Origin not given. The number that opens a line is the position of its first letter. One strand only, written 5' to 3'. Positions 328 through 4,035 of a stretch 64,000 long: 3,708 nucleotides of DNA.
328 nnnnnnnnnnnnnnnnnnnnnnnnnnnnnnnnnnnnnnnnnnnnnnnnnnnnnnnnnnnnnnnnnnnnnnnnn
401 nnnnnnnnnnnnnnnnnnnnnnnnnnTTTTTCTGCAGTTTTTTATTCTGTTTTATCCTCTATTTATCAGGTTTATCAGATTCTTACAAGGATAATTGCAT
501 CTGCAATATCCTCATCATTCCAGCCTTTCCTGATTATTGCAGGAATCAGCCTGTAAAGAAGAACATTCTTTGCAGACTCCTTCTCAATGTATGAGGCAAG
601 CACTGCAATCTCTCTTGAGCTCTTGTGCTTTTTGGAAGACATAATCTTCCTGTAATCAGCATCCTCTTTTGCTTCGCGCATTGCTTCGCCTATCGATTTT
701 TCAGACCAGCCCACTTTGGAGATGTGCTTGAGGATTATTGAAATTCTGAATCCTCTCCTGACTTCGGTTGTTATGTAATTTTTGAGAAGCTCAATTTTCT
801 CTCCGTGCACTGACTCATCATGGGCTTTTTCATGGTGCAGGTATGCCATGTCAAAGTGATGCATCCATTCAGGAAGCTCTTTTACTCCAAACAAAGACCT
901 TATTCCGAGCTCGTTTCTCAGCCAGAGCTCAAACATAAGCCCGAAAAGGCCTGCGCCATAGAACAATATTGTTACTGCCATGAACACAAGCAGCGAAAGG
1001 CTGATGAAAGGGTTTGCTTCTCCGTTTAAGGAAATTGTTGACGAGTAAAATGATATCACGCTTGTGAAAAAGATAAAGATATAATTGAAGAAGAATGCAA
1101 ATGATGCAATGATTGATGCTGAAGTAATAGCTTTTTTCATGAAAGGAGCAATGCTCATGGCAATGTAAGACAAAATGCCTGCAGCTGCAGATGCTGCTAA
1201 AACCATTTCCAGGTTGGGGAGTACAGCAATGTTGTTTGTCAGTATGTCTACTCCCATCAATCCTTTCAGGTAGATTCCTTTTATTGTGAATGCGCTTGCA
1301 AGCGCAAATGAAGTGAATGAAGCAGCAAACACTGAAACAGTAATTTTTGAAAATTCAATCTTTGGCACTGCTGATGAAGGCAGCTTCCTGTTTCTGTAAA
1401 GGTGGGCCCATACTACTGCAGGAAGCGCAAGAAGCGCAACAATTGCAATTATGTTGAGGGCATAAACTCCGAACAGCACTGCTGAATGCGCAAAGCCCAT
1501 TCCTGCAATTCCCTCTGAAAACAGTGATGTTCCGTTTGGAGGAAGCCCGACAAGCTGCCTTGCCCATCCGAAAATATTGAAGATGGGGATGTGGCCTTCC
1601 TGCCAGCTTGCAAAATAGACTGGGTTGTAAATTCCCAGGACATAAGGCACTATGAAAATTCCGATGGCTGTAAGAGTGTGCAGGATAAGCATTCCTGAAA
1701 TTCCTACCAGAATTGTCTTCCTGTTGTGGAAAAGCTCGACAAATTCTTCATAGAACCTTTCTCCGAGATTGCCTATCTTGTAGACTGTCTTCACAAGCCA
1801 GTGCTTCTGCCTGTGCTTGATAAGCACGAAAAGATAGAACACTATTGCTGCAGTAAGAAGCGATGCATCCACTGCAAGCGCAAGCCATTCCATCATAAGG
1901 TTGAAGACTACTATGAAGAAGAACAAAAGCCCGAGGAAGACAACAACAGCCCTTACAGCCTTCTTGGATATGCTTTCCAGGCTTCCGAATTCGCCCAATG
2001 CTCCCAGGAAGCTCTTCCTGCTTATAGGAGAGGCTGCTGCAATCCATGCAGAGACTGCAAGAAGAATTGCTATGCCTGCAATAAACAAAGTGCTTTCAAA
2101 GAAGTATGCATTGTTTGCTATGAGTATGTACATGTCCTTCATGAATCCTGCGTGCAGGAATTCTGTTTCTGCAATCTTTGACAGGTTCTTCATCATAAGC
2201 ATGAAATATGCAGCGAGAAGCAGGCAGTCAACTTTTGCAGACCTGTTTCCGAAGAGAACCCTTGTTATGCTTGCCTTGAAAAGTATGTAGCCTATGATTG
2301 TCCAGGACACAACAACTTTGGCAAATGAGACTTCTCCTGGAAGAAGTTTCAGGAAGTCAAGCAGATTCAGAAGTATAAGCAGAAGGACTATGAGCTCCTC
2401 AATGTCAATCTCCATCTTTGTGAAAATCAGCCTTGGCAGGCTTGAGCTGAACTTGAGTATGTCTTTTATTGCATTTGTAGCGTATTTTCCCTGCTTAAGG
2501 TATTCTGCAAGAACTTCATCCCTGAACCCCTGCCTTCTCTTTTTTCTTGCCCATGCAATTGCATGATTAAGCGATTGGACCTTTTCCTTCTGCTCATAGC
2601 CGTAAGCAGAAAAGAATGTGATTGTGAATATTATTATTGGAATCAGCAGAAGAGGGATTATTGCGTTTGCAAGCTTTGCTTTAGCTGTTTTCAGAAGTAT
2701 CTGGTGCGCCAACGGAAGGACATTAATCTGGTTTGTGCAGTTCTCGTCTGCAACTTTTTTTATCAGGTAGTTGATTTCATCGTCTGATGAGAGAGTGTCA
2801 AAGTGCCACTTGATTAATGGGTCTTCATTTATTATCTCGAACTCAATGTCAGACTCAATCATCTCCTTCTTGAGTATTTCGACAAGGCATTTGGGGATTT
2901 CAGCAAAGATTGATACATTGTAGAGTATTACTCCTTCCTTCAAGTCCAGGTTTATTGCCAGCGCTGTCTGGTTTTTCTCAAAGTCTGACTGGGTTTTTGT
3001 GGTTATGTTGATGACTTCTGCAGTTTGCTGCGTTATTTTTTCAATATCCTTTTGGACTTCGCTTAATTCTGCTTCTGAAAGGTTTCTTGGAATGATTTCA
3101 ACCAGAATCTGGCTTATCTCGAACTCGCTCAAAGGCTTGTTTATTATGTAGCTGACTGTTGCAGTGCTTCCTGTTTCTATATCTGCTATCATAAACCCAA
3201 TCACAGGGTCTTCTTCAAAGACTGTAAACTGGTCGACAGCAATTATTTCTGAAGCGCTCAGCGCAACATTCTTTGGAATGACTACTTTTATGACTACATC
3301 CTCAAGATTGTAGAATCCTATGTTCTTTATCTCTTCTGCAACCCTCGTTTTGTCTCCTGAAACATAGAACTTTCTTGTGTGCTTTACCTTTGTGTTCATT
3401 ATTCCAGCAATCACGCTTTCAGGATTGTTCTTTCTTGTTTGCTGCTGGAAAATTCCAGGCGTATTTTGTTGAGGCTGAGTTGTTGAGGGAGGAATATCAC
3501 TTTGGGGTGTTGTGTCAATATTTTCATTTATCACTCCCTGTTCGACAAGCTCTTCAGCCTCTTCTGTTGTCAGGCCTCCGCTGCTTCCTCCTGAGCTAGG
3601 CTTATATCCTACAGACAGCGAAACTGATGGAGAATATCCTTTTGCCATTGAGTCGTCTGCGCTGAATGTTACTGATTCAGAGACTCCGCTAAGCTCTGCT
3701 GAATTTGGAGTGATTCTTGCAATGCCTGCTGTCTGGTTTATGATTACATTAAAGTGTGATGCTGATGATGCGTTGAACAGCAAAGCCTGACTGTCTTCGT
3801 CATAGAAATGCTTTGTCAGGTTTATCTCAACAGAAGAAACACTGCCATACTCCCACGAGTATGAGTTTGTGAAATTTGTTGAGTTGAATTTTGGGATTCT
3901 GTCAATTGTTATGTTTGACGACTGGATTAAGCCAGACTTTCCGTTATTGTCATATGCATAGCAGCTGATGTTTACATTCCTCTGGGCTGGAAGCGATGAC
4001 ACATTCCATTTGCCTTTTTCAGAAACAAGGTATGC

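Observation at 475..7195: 2135-aa protein fusing a heavily sequon-decorated ectodomain to a ~700-aa polytopic membrane domain, with a small wHTH regulator and repeat-flanked promoter upstream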

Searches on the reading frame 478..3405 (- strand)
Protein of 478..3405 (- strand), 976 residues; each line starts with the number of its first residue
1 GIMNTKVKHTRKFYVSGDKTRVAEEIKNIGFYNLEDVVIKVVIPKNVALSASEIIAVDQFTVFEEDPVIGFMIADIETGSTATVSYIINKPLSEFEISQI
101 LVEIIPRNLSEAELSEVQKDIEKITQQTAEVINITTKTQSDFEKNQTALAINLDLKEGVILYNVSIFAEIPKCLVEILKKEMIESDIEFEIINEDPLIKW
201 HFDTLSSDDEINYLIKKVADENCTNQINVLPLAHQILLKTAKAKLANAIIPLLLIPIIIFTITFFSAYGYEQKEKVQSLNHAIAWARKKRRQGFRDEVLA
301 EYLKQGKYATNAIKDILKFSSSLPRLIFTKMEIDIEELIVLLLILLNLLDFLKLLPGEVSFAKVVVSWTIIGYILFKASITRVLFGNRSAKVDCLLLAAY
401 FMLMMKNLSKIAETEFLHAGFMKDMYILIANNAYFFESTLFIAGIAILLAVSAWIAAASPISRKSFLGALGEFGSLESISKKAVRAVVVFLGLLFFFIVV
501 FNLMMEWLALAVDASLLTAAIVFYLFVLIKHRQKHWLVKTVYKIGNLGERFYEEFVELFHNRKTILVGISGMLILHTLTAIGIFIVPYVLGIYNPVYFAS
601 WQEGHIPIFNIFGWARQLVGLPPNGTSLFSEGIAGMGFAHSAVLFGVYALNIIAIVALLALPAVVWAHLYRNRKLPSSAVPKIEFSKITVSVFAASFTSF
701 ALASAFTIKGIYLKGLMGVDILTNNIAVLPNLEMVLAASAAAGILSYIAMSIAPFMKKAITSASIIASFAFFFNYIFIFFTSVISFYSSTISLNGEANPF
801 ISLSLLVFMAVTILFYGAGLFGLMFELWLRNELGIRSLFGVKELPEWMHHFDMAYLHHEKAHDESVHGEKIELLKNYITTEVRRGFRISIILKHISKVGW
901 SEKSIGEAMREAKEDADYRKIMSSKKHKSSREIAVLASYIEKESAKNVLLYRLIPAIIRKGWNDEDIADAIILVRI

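Call 79: predict_structure(alignment_id=A3)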
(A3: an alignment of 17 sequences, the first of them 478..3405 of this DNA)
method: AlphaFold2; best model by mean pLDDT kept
length: 976 residues; sequences in the alignment: 17
mean_pLDDT: 76.3   pTM: 0.64
mean pLDDT of the five models: 76.3, 74.8, 73.3, 72.6, 70.5
residues with pLDDT >= 90: 94; 70-90: 605; 50-70: 259; < 50: 18
segments of 3 or more residues with pLDDT < 50: 1-4, 323-333
pLDDT, mean of each block of 10 residues (from residue 1): 59 82 80 77 87 82 85 75 85 85 78 74 80 83 81 78 77 63 68 66 74 76 76 68 75 71 64 59 76 85 85 76 46 56 68 63 71 76 85 88 78 65 78 85 92 88 83 82 89 83 60 58 59 55 63 78 83 82 77 58 75 68 72 76 92 91 88 70 84 94 89 69 83 92 93 85 89 91 87 85 90 90 83 70 63 61 67 80 69 76 83 79 58 75 75 77 69 65
secondary structure, 60 per line:
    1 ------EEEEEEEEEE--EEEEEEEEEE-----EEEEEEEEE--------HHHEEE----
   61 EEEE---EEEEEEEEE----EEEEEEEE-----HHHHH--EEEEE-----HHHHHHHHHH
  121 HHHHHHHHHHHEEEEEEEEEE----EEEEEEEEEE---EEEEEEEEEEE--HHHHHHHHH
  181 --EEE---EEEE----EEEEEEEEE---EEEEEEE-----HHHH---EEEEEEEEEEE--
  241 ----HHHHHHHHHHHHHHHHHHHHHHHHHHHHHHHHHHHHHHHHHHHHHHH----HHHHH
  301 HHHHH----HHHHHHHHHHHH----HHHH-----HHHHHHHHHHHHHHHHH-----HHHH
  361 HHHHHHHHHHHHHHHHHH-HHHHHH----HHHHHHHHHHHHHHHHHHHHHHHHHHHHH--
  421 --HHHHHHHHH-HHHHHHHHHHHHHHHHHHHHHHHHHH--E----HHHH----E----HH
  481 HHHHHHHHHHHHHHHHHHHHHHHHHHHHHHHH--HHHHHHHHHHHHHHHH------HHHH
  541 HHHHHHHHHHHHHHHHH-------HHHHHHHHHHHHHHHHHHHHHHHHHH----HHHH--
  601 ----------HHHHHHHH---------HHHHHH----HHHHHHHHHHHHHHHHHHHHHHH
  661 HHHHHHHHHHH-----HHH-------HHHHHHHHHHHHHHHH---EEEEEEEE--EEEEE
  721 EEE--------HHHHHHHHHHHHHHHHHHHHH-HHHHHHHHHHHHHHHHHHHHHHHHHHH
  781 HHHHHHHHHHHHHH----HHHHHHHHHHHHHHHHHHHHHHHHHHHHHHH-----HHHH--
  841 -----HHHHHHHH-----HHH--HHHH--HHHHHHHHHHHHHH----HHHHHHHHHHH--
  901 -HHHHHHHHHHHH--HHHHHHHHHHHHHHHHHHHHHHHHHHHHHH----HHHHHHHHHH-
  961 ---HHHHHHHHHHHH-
elements in order (helices of 4 or more, strands of 3 or more residues): E7-16 E19-28 E34-42 E54-56 E61-64 E68-76 E81-88 H94-98 E101-105 H111-131 E132-141 E146-155 E159-169 H172-180 E183-185 E189-192 E197-205 E209-215 H221-224 E228-238 H245-291 H296-305 H310-321 H326-329 H335-351 H357-378 H380-385 H390-418 H423-431 H433-458 H466-469 H479-512 H515-530 H537-557 H565-590 H595-598 H611-618 H628-633 H638-671 H687-702 E706-713 E716-723 H732-752 H754-794 H799-829 H835-838 H846-853 H864-867 H870-883 H888-898 H902-913 H916-945 H950-959 H964-975

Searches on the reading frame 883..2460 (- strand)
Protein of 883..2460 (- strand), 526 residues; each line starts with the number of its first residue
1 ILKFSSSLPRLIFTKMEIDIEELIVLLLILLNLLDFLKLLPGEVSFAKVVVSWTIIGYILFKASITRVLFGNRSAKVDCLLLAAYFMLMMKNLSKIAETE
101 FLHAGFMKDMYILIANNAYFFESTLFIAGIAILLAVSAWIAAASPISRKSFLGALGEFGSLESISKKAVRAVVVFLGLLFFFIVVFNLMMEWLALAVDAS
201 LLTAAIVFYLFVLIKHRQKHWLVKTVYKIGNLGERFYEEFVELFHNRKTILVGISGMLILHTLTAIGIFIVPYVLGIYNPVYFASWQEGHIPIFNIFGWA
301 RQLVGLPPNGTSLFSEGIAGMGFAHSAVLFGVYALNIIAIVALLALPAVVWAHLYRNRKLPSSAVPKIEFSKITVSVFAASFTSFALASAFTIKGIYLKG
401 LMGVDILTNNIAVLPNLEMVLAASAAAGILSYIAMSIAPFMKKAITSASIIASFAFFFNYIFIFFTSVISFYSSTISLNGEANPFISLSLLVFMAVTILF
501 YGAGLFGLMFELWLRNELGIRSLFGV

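Call 24: search_protein_families(library=pfam, proteins=[window:883-2460:-], max_evalue=5)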
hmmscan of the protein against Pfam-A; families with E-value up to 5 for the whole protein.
window:883-2460:- (526 aa): 1 family
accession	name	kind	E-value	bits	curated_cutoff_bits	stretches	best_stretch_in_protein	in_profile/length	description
PF05751.16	FixH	-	1.5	9.2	23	1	169-199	5-35/150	FixH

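Call 51: predict_structure(alignment_id=A2)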
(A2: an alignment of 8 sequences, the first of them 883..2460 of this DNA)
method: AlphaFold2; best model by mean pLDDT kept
length: 526 residues; sequences in the alignment: 8
mean_pLDDT: 76.2   pTM: 0.76
mean pLDDT of the five models: 76.2, 74.7, 73.7, 72.2, 70.7
residues with pLDDT >= 90: 109; 70-90: 242; 50-70: 133; < 50: 42
segments of 3 or more residues with pLDDT < 50: 1-8, 196-218, 220-222, 521-526
pLDDT, mean of each block of 10 residues (from residue 1): 40 59 62 58 59 66 80 85 84 68 67 79 87 92 82 78 84 90 75 50 41 45 54 68 84 87 73 70 56 78 72 82 89 95 89 74 66 94 95 78 81 89 97 94 90 92 90 80 83 90 89 70 43
secondary structure, 60 per line:
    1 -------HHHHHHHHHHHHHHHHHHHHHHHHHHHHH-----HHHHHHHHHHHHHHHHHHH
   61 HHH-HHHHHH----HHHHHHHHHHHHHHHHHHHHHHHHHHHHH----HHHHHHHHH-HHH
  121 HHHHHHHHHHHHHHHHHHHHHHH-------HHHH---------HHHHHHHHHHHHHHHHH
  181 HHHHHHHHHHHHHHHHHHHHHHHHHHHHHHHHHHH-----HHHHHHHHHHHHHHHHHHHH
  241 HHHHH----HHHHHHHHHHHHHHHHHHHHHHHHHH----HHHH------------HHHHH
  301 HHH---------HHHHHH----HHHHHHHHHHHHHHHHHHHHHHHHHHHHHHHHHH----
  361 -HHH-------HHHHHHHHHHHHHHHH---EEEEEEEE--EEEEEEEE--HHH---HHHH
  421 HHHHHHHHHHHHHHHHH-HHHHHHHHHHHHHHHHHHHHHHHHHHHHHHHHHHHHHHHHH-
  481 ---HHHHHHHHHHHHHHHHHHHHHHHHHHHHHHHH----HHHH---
elements in order: H8-36 H42-63 H65-70 H75-103 H108-116 H118-143 H151-154 H164-215 H221-245 H250-275 H280-283 H296-303 H313-318 H323-356 H372-387 E391-398 E401-408 H417-437 H439-479 H484-515 H520-523

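Call 73: fold_search(model_id=the predicted structure, library=pdb)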
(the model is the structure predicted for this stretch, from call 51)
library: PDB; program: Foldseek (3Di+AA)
matches with E <= 10: 127; with E <= 0.001: 0
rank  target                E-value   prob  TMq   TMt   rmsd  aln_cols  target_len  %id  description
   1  1wp1_B                2.1e-01  0.20  0.11  0.14  32.9       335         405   10  Crystal structure of the drug-discharge outer membrane protein, OprM (released 2004-11-02)
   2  5tvn                  2.8e-01  0.14  0.12  0.16  25.6       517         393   12  Crystal structure of the LSD-bound 5-HT2B receptor (released 2017-02-01)
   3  5iu7                  6.0e-01  0.08  0.11  0.13  26.3       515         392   11  Crystal structure of stabilized A2A adenosine receptor A2AR-StaR2-bRIL in complex with compound 12c at 1.9A resolution (released 2016-06-29)
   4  8rwc                  7.1e-01  0.08  0.11  0.14  28.6       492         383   13  Crystal structure of the adenosine A2A receptor in complex with the synthetic photoswitch 'StilSwitch2 (released 2025-01-08)
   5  8iy6_R                8.1e-01  0.07  0.08  0.12  25.7       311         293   15  ETB-Gi complex bound to Endotheline-1, focused on receptor (released 2023-08-16)
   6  8qsl_A                8.4e-01  0.09  0.16  0.16  19.0       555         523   14  Cryo-EM structure of human SLC15A4 dimer in outward open state in LMNG (released 2023-10-25)
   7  8dl7_A                1.0e+00  0.07  0.13  0.14  24.3       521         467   14  Cryo-EM structure of human ferroportin/slc40 bound to minihepcidin PR73 in nanodisc (released 2022-12-07)
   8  7akz_A                1.1e+00  0.09  0.12  0.13  34.9       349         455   11  Deciphering the role of the channel constrictions in the opening mechanism of MexAB-OprM efflux pump from Pseudomonas  (released 2022-04-13)
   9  8rw4                  1.2e+00  0.04  0.10  0.12  28.6       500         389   12  Crystal structure of the adenosine A2A receptor in complex with the synthetic photoswitch 'AzoSwitch2 (released 2025-01-08)
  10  7psm_A                1.3e+00  0.14  0.16  0.15  22.5       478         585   12  S. cerevisiae Atm1 in MSP1D1 nanodiscs with bound AMP-PNP and Mg2+ (released 2021-12-29)
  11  3qf4_A                1.5e+00  0.08  0.12  0.11  22.0       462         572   10  Crystal structure of a heterodimeric ABC transporter in its inward-facing conformation (released 2012-03-28)
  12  8cu6                  1.5e+00  0.04  0.10  0.12  27.9       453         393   13  Crystal structure of A2AAR-StaR2-S277-bRIL in complex with a novel A2a antagonist, LJ-4517 (released 2022-08-31)
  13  6v8g_A                1.6e+00  0.04  0.11  0.13  27.3       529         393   10  GltPh mutant - Y204L A345V V366A (released 2020-11-18)
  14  8rwd                  1.7e+00  0.04  0.11  0.14  28.7       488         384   12  Crystal structure of the adenosine A2A receptor in complex with the synthetic photoswitch 'StilSwitch3 (released 2025-01-08)
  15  7a27_GGG              1.9e+00  0.03  0.08  0.12  28.4       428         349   10  Structure of soluble SmhA crystal form 2 of the tripartite alpha-pore forming toxin, Smh, from Serratia marcescens. (released 2021-03-31)
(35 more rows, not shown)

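Call 84: search_solved_structures(query=A2, max_evalue=10)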
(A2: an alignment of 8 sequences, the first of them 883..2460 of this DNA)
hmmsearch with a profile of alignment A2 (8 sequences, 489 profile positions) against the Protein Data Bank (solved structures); distinct sequences matched with E-value up to 10: 1.
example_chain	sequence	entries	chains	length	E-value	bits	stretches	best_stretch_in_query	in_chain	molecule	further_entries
6swl_A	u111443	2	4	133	1.2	11.3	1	35-66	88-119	Two-component response regulator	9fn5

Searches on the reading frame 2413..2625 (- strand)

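Call 24: search_protein_families(library=pfam, proteins=[window:2413-2625:-], max_evalue=5)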
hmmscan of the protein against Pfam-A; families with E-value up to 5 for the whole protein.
window:2413-2625:- (71 aa): 1 family
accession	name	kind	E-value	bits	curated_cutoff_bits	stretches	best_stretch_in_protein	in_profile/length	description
PF15942.10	DUF4751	-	0.15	12.6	25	1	14-59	43-87/121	Domain of unknown function (DUF4751)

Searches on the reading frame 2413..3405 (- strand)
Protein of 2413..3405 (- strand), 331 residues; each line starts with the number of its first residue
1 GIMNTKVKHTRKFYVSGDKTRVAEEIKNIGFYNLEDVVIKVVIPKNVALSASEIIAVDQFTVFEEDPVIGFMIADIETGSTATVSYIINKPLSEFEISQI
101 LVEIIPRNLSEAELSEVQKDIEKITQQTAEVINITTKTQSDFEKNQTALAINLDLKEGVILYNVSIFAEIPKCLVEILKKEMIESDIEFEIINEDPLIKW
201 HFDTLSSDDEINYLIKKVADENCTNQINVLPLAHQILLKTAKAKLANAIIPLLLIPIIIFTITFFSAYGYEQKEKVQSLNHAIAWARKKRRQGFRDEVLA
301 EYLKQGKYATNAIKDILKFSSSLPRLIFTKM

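Call 63: find_homologous_proteins(query=window:2413-3405:-, max_evalue=0.001)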
Query window:2413-3405:-: 2890 candidates shared short words with the query, none scored E <= 0.001.

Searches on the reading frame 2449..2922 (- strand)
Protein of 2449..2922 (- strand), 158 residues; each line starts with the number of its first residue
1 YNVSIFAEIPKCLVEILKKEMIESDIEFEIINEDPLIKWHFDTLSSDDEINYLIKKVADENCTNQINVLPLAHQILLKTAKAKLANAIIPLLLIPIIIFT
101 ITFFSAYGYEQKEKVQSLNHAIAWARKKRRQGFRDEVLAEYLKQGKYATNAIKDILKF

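Call 75: search_protein_families(library=ncbifam, proteins=[window:2449-2922:-], max_evalue=10)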
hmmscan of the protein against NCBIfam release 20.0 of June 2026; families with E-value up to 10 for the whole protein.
seq(158 aa): 1 family
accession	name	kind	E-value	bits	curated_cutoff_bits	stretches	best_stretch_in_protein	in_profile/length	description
NF001646.0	PRK00420.1-3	equivalog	0.085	13.1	117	1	46-81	79-114/117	hypothetical protein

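Call 76: search_protein_families(library=pfam, proteins=[window:2449-2922:-], max_evalue=10)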
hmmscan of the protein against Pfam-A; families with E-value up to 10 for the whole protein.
seq(158 aa): 0 families

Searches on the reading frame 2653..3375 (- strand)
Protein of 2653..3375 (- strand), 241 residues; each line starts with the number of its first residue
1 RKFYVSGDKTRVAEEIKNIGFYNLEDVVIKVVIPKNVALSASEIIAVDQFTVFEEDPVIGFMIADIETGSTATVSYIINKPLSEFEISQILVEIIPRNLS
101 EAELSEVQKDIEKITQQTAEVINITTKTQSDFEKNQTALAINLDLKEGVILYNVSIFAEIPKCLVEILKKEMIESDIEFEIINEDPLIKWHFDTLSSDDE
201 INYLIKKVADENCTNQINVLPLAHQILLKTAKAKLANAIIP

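Call 24: search_protein_families(library=pfam, proteins=[window:2653-3375:-], max_evalue=5)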
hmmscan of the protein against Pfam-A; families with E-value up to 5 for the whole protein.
window:2653-3375:- (241 aa): 1 family
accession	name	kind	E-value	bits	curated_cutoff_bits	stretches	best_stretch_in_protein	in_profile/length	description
PF11829.13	DUF3349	-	0.051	14.8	28.3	1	75-124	27-78/94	Protein of unknown function (DUF3349)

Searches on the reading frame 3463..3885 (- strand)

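Call 24: search_protein_families(library=pfam, proteins=[window:3463-3885:-], max_evalue=5)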
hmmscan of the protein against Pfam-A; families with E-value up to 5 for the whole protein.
window:3463-3885:- (141 aa): 2 families
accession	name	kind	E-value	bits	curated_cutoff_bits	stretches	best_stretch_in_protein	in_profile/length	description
PF17963.7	Big_9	-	0.075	14.4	23.6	1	17-80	17-78/89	Bacterial Ig domain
PF04422.18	FrhB_FdhB_N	-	0.16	12.5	22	1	98-128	13-43/78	Coenzyme F420 hydrogenase/dehydrogenase, beta subunit N-term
